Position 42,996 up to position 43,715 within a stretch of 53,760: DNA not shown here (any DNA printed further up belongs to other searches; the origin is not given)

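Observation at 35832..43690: Operon with a C39-peptidase ABC export trio and three GG-leader cargo genes but no maturase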

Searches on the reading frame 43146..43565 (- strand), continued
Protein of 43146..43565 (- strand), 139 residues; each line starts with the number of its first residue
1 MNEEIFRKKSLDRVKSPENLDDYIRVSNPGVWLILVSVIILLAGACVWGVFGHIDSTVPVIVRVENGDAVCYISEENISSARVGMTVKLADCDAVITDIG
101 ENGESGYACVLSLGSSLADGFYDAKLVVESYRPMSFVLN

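Call 71: search_protein_families(library=pfam, proteins=[L005:5518-5949:+, L048:16063-16380:+, L018:17431-17757:+, L018:18047-18361:+, L004:16717-17037:+, L005:6979-7359:+, L036:6414-6731:+, L046:7571-9529:+, L053:5299-6951:+, L082:9064-9477:+], max_evalue=0.01)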
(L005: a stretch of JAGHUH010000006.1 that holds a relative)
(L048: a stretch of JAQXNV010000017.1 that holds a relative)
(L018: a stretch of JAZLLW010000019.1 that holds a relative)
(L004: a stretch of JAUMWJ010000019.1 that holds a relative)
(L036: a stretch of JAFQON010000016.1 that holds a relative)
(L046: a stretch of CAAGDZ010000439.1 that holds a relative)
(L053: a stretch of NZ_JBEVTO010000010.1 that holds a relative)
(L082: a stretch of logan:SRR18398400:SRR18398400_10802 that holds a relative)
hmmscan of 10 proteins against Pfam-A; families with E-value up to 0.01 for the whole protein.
L005:5518-5949:+ (143 aa): 3 families
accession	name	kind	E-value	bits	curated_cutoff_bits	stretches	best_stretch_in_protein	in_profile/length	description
PF00877.26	NLPC_P60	-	2.6e-08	34.2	23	1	44-136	1-100/105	NlpC/P60 family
PF03047.20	ComC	-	0.00038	20.6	20.4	1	10-28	8-26/31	COMC family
PF04604.19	L_biotic_typeA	-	0.0015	18.8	21.7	1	1-30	1-29/50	Type-A lantibiotic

L048:16063-16380:+ (105 aa): 0 families

L018:17431-17757:+ (108 aa): 1 family
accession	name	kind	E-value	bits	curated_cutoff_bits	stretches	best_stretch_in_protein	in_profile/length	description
PF04604.19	L_biotic_typeA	-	0.0023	18.2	21.7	1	16-40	7-31/50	Type-A lantibiotic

L018:18047-18361:+ (104 aa): 1 family
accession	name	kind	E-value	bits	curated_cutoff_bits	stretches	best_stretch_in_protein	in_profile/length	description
PF04604.19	L_biotic_typeA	-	0.0038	17.5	21.7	1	25-44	7-26/50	Type-A lantibiotic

L004:16717-17037:+ (106 aa): 0 families

L005:6979-7359:+ (126 aa): 0 families

L036:6414-6731:+ (105 aa): 0 families

L046:7571-9529:+ (652 aa): 3 families
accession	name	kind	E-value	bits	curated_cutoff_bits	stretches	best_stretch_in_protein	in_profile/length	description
PF02872.23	5_nucleotid_C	-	1e-37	130.1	23.6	1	334-483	11-147/158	5'-nucleotidase, C-terminal domain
PF00149.33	Metallophos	-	1.9e-13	51.7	21.5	1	36-242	2-190/191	Calcineurin-like phosphoesterase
PF05887.16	Trypan_PARP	-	0.00036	21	100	1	524-594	38-113/134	Procyclic acidic repetitive protein (PARP)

L053:5299-6951:+ (550 aa): 3 families
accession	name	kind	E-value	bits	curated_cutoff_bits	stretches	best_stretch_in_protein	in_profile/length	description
PF02872.23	5_nucleotid_C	-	3.1e-39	135.1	23.6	1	349-506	14-157/158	5'-nucleotidase, C-terminal domain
PF09587.15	PGA_cap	-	7.1e-12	45.8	27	1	89-271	59-242/255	Bacterial capsule synthesis protein PGA_cap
PF00149.33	Metallophos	-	7.1e-11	43.3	21.5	1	45-261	3-190/191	Calcineurin-like phosphoesterase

L082:9064-9477:+ (137 aa): 1 family
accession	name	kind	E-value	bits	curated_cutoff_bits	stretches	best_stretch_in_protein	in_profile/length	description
PF00072.30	Response_reg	-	0.0051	17.4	30.2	0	3-117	1-109/111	Response regulator receiver domain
